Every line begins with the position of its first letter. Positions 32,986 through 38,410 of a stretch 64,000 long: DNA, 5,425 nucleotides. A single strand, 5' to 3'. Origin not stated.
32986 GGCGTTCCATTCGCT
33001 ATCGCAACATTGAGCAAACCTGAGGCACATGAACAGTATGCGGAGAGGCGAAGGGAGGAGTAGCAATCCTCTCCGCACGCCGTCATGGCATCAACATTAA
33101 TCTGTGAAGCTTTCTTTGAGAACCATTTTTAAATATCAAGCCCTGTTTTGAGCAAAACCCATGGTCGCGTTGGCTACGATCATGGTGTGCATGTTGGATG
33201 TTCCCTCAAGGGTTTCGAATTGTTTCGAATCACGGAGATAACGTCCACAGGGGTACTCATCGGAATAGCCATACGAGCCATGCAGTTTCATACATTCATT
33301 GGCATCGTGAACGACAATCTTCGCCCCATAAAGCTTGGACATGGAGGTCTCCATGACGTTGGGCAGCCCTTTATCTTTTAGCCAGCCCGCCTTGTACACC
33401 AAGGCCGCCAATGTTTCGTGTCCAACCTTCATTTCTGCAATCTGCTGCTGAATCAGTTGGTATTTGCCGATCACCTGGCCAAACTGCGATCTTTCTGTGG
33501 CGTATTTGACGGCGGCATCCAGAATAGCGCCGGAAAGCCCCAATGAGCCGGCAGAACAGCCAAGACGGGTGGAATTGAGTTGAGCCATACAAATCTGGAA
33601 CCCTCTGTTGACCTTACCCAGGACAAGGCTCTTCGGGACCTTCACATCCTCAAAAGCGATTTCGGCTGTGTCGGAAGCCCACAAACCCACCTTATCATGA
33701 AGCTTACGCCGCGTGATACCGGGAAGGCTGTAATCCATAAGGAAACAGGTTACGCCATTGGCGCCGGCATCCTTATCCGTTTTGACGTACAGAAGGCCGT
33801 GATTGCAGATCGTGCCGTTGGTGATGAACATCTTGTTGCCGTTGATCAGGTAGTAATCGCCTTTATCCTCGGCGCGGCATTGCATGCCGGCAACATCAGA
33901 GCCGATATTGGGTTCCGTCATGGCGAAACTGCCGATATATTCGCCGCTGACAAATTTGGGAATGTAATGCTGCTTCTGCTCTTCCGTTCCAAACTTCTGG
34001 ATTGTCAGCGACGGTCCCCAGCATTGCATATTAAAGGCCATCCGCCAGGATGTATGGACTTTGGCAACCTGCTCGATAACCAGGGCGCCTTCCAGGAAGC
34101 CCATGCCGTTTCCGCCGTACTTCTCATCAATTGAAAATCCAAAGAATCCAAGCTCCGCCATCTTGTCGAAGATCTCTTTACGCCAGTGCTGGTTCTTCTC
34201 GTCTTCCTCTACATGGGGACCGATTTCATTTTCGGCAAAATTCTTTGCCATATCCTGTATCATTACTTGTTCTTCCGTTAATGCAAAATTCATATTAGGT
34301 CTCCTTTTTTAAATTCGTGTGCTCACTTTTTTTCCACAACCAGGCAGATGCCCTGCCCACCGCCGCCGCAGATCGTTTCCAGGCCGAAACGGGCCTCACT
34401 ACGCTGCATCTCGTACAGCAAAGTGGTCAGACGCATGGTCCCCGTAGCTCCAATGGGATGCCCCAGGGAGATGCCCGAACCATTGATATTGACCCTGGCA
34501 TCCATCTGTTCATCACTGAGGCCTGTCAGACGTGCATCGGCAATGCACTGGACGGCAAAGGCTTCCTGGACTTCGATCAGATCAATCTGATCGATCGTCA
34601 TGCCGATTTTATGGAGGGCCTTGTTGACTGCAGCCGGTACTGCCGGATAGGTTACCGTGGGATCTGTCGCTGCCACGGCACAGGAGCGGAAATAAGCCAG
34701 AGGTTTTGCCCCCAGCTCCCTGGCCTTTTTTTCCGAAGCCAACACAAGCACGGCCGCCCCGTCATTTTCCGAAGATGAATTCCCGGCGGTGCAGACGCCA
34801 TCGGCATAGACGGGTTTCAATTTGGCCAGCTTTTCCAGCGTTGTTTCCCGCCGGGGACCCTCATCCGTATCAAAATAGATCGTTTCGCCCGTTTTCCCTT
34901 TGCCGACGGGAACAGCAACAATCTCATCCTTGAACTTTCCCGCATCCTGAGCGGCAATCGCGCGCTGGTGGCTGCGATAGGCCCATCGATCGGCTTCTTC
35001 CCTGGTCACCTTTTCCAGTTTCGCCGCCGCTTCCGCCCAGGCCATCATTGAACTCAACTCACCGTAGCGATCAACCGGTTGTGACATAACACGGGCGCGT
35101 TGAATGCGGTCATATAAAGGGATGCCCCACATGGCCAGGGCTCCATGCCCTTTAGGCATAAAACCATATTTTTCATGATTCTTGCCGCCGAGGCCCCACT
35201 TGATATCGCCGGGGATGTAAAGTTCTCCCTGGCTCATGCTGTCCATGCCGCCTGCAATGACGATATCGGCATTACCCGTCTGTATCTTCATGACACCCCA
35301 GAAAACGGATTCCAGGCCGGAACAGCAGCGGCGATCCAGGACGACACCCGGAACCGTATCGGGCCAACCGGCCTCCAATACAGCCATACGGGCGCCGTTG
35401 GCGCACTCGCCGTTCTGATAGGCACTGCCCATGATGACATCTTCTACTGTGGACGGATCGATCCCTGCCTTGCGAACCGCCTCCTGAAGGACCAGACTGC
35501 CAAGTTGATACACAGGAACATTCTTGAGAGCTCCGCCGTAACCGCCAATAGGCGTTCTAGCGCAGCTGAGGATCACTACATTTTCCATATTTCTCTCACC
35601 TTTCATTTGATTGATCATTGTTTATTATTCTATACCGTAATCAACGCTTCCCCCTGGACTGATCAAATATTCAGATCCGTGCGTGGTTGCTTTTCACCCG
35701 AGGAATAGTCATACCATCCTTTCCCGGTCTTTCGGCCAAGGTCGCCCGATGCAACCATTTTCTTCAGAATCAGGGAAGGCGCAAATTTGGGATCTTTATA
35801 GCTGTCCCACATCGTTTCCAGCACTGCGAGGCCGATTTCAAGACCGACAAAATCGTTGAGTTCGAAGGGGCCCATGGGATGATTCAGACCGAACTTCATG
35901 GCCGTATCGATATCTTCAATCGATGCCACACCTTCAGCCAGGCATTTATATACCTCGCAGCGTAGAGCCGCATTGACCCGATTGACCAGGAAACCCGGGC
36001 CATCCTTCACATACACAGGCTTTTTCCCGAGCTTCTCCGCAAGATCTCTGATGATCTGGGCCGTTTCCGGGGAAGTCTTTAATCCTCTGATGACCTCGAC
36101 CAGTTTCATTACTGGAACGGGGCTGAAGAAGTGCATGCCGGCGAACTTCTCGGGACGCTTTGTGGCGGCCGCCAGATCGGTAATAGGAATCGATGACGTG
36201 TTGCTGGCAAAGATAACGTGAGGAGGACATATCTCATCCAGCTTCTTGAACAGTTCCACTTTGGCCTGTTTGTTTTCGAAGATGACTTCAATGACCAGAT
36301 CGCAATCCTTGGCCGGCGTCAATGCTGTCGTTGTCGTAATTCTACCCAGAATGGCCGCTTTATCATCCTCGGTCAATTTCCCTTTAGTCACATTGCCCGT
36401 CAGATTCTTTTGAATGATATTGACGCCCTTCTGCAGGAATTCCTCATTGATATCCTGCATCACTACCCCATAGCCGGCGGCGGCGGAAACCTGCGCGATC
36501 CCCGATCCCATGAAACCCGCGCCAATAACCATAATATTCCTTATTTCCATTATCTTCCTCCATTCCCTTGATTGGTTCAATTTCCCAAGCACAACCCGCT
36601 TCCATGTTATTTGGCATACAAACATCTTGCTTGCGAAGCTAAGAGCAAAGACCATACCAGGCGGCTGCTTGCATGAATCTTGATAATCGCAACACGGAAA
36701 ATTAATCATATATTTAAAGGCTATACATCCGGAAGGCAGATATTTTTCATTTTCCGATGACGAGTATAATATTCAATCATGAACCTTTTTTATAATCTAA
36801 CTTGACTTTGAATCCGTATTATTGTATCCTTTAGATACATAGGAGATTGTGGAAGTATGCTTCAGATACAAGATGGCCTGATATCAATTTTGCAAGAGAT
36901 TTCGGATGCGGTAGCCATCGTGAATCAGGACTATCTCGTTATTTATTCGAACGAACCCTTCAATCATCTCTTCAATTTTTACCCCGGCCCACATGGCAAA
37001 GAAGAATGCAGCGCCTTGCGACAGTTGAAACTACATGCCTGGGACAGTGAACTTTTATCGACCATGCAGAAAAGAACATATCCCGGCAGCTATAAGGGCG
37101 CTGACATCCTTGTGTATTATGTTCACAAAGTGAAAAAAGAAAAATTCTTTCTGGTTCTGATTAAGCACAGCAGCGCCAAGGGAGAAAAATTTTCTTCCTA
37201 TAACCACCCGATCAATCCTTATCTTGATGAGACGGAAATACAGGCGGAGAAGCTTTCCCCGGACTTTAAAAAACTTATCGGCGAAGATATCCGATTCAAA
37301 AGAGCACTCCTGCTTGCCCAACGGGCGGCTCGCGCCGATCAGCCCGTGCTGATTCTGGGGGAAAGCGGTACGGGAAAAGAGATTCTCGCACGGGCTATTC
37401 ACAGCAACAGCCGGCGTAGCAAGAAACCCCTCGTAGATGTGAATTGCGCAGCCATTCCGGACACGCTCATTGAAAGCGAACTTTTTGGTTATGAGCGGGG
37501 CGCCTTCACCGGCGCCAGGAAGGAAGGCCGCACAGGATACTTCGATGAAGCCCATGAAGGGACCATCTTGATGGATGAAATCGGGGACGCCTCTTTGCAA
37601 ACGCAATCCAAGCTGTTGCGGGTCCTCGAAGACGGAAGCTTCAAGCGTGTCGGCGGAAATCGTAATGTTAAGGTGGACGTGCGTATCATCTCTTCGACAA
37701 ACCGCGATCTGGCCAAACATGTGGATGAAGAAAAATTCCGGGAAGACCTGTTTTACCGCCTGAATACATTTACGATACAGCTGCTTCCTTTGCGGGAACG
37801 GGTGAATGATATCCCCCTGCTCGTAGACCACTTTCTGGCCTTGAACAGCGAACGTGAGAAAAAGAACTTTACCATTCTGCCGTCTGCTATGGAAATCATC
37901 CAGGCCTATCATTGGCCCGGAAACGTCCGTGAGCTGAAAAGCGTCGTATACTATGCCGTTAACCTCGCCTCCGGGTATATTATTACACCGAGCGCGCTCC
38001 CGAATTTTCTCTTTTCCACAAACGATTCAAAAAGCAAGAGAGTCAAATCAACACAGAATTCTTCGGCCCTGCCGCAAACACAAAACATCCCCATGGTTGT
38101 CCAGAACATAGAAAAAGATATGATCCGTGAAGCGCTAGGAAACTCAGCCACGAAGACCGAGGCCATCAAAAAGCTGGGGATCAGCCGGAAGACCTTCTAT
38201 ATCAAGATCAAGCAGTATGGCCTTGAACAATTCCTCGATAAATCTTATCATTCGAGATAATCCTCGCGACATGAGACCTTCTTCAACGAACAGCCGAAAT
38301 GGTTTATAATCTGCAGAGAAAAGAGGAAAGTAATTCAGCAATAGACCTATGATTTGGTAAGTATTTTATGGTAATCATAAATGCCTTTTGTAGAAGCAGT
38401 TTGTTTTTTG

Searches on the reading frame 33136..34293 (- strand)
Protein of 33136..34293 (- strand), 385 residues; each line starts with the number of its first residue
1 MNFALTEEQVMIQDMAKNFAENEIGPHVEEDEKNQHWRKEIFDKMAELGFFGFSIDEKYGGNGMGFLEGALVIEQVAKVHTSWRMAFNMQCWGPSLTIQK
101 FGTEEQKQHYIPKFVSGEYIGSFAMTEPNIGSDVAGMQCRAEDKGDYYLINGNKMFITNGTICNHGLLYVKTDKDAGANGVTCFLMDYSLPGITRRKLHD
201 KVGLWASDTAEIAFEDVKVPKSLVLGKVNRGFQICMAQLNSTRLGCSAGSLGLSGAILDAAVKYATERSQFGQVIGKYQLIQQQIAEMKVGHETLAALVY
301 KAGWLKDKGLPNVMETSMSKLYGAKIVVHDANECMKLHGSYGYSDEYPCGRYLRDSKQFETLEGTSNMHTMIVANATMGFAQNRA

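Call 16: search_protein_families(library=pfam, proteins=[window:33136-34293:-], max_evalue=0.00001)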
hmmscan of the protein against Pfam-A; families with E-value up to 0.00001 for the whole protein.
window:33136-34293:- (385 aa): 4 families
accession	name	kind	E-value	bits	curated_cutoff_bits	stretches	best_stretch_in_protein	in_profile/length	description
PF00441.29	Acyl-CoA_dh_1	-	8.1e-40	136.8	22.4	1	229-376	1-148/150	Acyl-CoA dehydrogenase, C-terminal domain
PF02771.21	Acyl-CoA_dh_N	-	2.6e-33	115.2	22.9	1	6-118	1-113/113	Acyl-CoA dehydrogenase, N-terminal domain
PF02770.24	Acyl-CoA_dh_M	-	7.9e-23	80.9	33.3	1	122-217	1-97/97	Acyl-CoA dehydrogenase, middle domain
PF08028.16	Acyl-CoA_dh_2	-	9.1e-12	45.8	22.7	1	245-356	2-123/134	Acyl-CoA dehydrogenase, C-terminal domain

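Call 38: search_protein_families(library=ncbifam, proteins=[window:33136-34293:-], max_evalue=1e-20)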
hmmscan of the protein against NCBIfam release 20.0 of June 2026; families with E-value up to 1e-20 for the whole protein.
window:33136-34293:- (385 aa): 16 families
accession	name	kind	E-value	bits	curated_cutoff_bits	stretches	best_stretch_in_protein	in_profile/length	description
NF045552.1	GlutCoADH_Des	equivalog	1.8e-109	366.4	470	1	1-381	1-383/387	glutaryl-CoA dehydrogenase Acd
NF042972.1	AcrlCoAredClosAcrC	equivalog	9.6e-105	350.3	640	1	1-378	1-377/378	acryloyl-CoA reductase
NF058590.1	AcCoDHFadEBacil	equivalog_domain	4.6e-75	253.3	600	1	5-377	21-410/586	acyl-CoA dehydrogenase FadE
NF053553.1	prodigi_MBC_PigA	equivalog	9.4e-73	245.5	500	1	1-375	1-377/381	prodigiosin MBC biosynthesis dehydrogenase PigA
NF042439.1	SulpropCoADesulf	equivalog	2e-67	227.6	600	1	13-380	1-373/379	3-sulfinopropanoyl-CoA desulfinase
NF043006.1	CyhCrbnylCoADH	equivalog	7.9e-65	219.3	650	1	5-376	4-374/380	cyclohexane-1-carbonyl-CoA dehydrogenase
TIGR03207.1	cyc_hxne_CoA_dh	equivalog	1.2e-61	208.5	575.35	1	5-375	1-369/372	cyclohexanecarboxyl-CoA dehydrogenase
NF045652.1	ProlPCPDhRedW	equivalog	2.2e-61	207.8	650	1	11-376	6-372/376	L-prolyl-[peptidyl-carrier protein] dehydrogenase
NF008997.0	PRK12341.1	equivalog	3.4e-60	204.1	537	1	1-372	1-371/382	acyl-CoA dehydrogenase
NF002885.1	PRK03354.1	equivalog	7.8e-50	170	540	1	1-375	1-371/378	crotonobetainyl-CoA dehydrogenase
NF052270.1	Staph_DH_FadE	equivalog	1.7e-46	158.7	600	1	4-379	20-395/400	acyl-CoA dehydrogenase FadE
NF007000.1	PRK09463.1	subfamily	6.3e-32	110.8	600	1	32-342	69-397/726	acyl-CoA dehydrogenase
TIGR03203.1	pimD_small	equivalog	1.1e-31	110.3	652.7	1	3-376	2-375/378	pimeloyl-CoA dehydrogenase small subunit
NF009586.0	PRK13026.1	subfamily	1.6e-25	89.6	608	1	31-339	103-429/777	acyl-CoA dehydrogenase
TIGR03204.1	pimC_large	equivalog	5.5e-24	84.8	623.85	1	39-340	40-341/395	pimeloyl-CoA dehydrogenase large subunit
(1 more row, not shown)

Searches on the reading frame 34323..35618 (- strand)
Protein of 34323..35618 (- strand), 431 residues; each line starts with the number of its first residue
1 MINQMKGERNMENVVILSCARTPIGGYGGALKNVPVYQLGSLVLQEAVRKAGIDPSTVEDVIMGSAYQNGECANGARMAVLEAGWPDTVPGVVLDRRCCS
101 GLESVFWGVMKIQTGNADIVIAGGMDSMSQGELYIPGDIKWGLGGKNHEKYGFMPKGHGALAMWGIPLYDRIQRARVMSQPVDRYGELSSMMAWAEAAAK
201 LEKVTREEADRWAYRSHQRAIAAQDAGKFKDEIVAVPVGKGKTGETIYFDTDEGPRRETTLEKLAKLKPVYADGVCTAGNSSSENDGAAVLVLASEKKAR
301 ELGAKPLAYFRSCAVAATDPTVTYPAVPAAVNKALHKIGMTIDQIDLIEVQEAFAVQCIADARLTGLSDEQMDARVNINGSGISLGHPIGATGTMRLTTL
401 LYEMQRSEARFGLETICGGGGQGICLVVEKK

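Call 16: search_protein_families(library=pfam, proteins=[window:34323-35618:-], max_evalue=0.00001)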
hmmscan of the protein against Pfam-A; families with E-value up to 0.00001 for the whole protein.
window:34323-35618:- (431 aa): 2 families
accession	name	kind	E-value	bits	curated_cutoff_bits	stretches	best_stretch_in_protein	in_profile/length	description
PF00108.29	Thiolase_N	-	1.8e-64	218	26.4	1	14-296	1-259/260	Thiolase, N-terminal domain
PF02803.24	Thiolase_C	-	2.5e-33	114.8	27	1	305-430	2-123/123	Thiolase, C-terminal domain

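Call 38: search_protein_families(library=ncbifam, proteins=[window:34323-35618:-], max_evalue=1e-20)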
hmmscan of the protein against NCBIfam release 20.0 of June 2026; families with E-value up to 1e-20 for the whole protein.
window:34323-35618:- (431 aa): 30 families (the best 25 are shown)
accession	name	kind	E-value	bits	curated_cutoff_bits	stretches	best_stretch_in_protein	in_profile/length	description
NF004853.0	PRK06205.1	subfamily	2.4e-128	428.6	551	1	11-430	1-402/404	acetyl-CoA C-acetyltransferase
TIGR01930.1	AcCoA-C-Actrans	subfamily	4.2e-118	394.6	240.55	1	16-429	1-385/385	acetyl-CoA C-acyltransferase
NF006552.0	PRK09051.1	subfamily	1.5e-96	324.1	565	2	190-430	158-394/395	beta-ketothiolase BktB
NF006086.0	PRK08235.1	equivalog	6.4e-96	321.8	526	2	191-429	157-391/393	acetyl-CoA C-acetyltransferase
NF004206.0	PRK05656.1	subfamily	6.5e-94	315.2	688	2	194-430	160-392/392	acetyl-CoA C-acetyltransferase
NF006551.0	PRK09050.1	subfamily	3.1e-93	313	605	2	184-430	157-400/401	3-oxoadipyl-CoA thiolase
TIGR02430.1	pcaF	equivalog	4.9e-91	305.7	597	2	185-430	157-399/400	3-oxoadipyl-CoA thiolase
NF042999.1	bketothiol_BktB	equivalog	1.9e-86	290.8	725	1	12-430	3-393/394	beta-ketothiolase BktB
NF006510.0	PRK08947.1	equivalog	6.7e-85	285.3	519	1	188-430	143-386/387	acetyl-CoA C-acyltransferase FadA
NF005033.0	PRK06445.1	equivalog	1.1e-84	284.9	511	2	191-430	160-394/395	acetyl-CoA C-acetyltransferase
NF006553.0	PRK09052.1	equivalog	5.7e-84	282.4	567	2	191-430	154-398/399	acetyl-CoA C-acyltransferase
NF005865.0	PRK07801.1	equivalog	2.9e-83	280.2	591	2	182-430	147-381/382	acetyl-CoA C-acetyltransferase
NF005805.0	PRK07661.1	equivalog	5.9e-83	279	633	2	162-429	119-389/391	acetyl-CoA C-acetyltransferase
NF005077.0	PRK06504.1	subfamily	2.6e-82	277.1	590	2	190-430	154-389/390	acetyl-CoA C-acetyltransferase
NF006001.0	PRK08131.1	equivalog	3.3e-82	276.5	622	2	169-430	140-399/401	3-oxoadipyl-CoA thiolase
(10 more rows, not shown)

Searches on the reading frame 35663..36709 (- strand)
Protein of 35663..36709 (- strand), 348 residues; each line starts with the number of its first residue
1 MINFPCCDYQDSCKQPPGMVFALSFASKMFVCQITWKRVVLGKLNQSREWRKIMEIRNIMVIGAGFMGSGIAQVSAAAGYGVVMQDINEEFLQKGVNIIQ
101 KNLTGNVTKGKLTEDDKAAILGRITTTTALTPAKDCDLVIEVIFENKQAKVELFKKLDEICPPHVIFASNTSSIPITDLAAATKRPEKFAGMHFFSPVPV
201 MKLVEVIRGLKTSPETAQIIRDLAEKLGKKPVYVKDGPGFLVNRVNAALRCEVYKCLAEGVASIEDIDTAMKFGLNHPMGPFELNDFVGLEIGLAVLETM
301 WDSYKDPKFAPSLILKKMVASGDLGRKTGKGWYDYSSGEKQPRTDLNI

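Call 16: search_protein_families(library=pfam, proteins=[window:35663-36709:-], max_evalue=0.00001)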
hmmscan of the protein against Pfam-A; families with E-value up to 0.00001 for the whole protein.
window:35663-36709:- (348 aa): 2 families
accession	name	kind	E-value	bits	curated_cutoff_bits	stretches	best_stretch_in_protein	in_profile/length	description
PF02737.24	3HCDH_N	-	5e-67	225.7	22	1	59-236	2-179/180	3-hydroxyacyl-CoA dehydrogenase, NAD binding domain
PF00725.27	3HCDH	-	1.2e-31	109.5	22.1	1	239-335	1-97/97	3-hydroxyacyl-CoA dehydrogenase, C-terminal domain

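Call 38: search_protein_families(library=ncbifam, proteins=[window:35663-36550:-], max_evalue=1e-20)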
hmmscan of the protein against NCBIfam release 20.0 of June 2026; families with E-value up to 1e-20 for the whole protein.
window:35663-36550:- (295 aa): 19 families
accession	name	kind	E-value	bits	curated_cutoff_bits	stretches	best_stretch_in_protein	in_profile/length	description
NF004474.0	PRK05808.1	subfamily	7.9e-116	386.3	408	1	1-283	1-283/283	3-hydroxybutyryl-CoA dehydrogenase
NF006124.0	PRK08268.1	subfamily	3.9e-105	352.7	508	1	2-291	6-296/507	3-hydroxyacyl-CoA dehydrogenase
NF005715.0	PRK07530.1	equivalog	5.8e-95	318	420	1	1-288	2-289/292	3-hydroxybutyryl-CoA dehydrogenase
NF006722.0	PRK09260.1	equivalog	3.2e-91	305.6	429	1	3-288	2-287/289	3-hydroxyacyl-CoA dehydrogenase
NF005875.0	PRK07819.1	subfamily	1e-88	297.5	319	1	2-282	4-286/287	3-hydroxybutyryl-CoA dehydrogenase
TIGR02279.1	PaaC-3OHAcCoADH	equivalog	1.9e-87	294.2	669.4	1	4-288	6-291/503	3-hydroxyacyl-CoA dehydrogenase PaaH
NF004699.0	PRK06035.1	equivalog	1.1e-81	274.3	500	1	1-283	1-291/294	3-hydroxyacyl-CoA dehydrogenase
NF008727.0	PRK11730.1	equivalog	1.4e-73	248.4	870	1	3-287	313-597/717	fatty acid oxidation complex subunit alpha FadB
NF008363.0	PRK11154.1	equivalog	2e-72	244.4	869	1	2-287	308-592/708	fatty acid oxidation complex subunit alpha FadJ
TIGR02441.1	fa_ox_alpha_mit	equivalog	1.2e-67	228.6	964.65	1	2-289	334-620/737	fatty acid oxidation complex subunit alpha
TIGR02440.1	FadJ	equivalog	1.7e-64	218.3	968.45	1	2-292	303-591/699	fatty acid oxidation complex subunit alpha FadJ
TIGR02437.1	FadB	equivalog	5.2e-62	210.2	933.55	1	6-287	316-597/714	fatty acid oxidation complex subunit alpha FadB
NF006143.0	PRK08293.1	equivalog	1.1e-59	202.1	312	1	1-284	2-289/291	3-hydroxyacyl-CoA dehydrogenase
NF042925.1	FHMPC_DH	equivalog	9.8e-52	176.1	500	1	5-286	2-284/304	5-formyl-3-hydroxy-2-methylpyridine 4-carboxylate 5-dehydrogenase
NF006125.0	PRK08269.1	equivalog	1e-49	169.4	427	1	3-284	5-298/334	3-hydroxybutyryl-CoA dehydrogenase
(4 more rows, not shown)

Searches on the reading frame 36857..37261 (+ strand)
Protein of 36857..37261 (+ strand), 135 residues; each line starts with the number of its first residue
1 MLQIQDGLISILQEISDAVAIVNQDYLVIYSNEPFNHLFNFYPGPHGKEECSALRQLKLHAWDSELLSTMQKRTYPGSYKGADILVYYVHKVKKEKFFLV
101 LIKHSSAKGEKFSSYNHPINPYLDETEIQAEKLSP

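Call 74: search_protein_families(library=pfam, proteins=[window:36857-37261:+], max_evalue=0.1)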
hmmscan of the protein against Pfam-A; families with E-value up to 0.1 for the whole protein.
window:36857-37261:+ (135 aa): 0 families

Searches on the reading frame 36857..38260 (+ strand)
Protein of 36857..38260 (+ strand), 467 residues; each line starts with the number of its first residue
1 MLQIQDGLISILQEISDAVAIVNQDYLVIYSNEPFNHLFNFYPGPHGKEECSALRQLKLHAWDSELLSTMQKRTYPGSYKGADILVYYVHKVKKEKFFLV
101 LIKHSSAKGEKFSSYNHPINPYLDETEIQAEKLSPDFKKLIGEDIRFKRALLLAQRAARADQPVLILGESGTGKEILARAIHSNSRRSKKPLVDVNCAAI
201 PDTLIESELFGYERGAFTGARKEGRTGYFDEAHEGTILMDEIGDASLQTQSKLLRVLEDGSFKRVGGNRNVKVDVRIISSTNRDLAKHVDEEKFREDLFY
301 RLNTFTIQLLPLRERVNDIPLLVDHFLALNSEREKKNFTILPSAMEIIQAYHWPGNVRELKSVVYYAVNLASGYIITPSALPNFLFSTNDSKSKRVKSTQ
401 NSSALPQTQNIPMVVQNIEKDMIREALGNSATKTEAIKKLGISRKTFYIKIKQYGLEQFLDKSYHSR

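Call 3: search_protein_families(library=pfam, proteins=[window:36857-38260:+])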
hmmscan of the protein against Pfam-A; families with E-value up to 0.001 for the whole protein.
window:36857-38260:+ (467 aa): 8 families
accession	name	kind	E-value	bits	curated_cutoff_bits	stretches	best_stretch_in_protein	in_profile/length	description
PF00158.32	Sigma54_activat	-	1.7e-67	226.7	20.2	1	140-308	1-168/168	Sigma-54 interaction domain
PF25601.1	AAA_lid_14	-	4.3e-24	84.6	27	1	313-394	1-83/87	AAA+ ATPase lid domain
PF14532.12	Sigma54_activ_2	-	4.3e-17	63.1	25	1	156-312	16-138/138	Sigma-54 interaction domain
PF07724.20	AAA_2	-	2.4e-07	31.4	27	1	164-293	6-135/166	AAA domain (Cdc48 subfamily)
PF02954.25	HTH_8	-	1e-06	28.8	22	1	417-454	4-42/42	Bacterial regulatory protein, Fis family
PF07728.20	AAA_5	-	1.3e-05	25.6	22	1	163-283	1-123/139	AAA domain (dynein-related subfamily)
PF00004.35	AAA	-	6.6e-05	23.8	21.2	1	164-299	1-123/131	ATPase family associated with various cellular activities (AAA)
PF01078.27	Mg_chelatase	-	0.00035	20.5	20.3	0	216-282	89-157/207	Magnesium chelatase, subunit ChlI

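Call 4: search_protein_families(library=ncbifam, proteins=[window:36857-38260:+])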
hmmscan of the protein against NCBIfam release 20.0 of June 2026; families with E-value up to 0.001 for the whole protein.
window:36857-38260:+ (467 aa): 28 families (the best 25 are shown)
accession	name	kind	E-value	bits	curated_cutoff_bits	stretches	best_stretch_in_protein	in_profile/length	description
NF041552.1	TF_PrdR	equivalog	6.4e-108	361.6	795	1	8-455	136-577/577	sigma-54 dependent transcriptional regulator PrdR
TIGR01817.1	nifA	equivalog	8.8e-95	318.5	528.85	1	129-406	187-454/534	nif-specific transcriptional activator NifA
NF008469.0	PRK11361.1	equivalog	1.9e-94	317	714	1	156-457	161-457/461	acetoacetate metabolism transcriptional regulator AtoC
TIGR01818.1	ntrC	equivalog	1.3e-88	297.9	558.6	1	134-453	130-462/463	nitrogen regulation protein NR(I)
NF003451.0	PRK05022.1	equivalog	3.2e-88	296.7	476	1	134-455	187-509/512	nitric oxide reductase transcriptional regulator NorR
NF038308.1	RNA_repair_RtcR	equivalog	3.9e-87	293.3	650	1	127-448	169-505/530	RNA repair transcriptional activator RtcR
NF050807.1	TransRegFlbDCaul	equivalog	3.6e-86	289.8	750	1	133-456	113-440/454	sigma-54-dependent transcriptional regulator FlbD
TIGR02915.1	PEP_resp_reg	equivalog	4.9e-86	289.3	502.6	1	127-456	128-444/445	PEP-CTERM-box response regulator transcription factor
TIGR02329.1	propionate_PrpR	equivalog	2.2e-82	277.4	499.2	1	137-452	211-525/526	propionate catabolism operon regulatory protein PrpR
TIGR02974.1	phageshock_pspF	equivalog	3.6e-79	266.4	443.55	1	140-448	1-330/336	phage shock protein operon transcriptional activator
NF007689.0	PRK10365.1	equivalog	5.7e-79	266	760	1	153-451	154-439/441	sigma-54-dependent response regulator transcription factor ZraR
NF011958.0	PRK15429.1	equivalog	4.7e-78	263.5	830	1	129-457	370-687/692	formate hydrogenlyase transcriptional activator FlhA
NF041906.1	V4R_TF_MobR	exception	3e-76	257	999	1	139-454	233-544/544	phenol degradation transcriptional regulator MobR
NF011953.0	PRK15424.1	equivalog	4.8e-76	256.5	703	1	132-454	213-534/538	propionate catabolism operon regulatory protein PrpR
NF041946.1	LuxO_transreg_Vib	equivalog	2.9e-75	253.8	800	1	127-454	122-460/463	quorum-sensing sigma-54 dependent transcriptional regulator LuxO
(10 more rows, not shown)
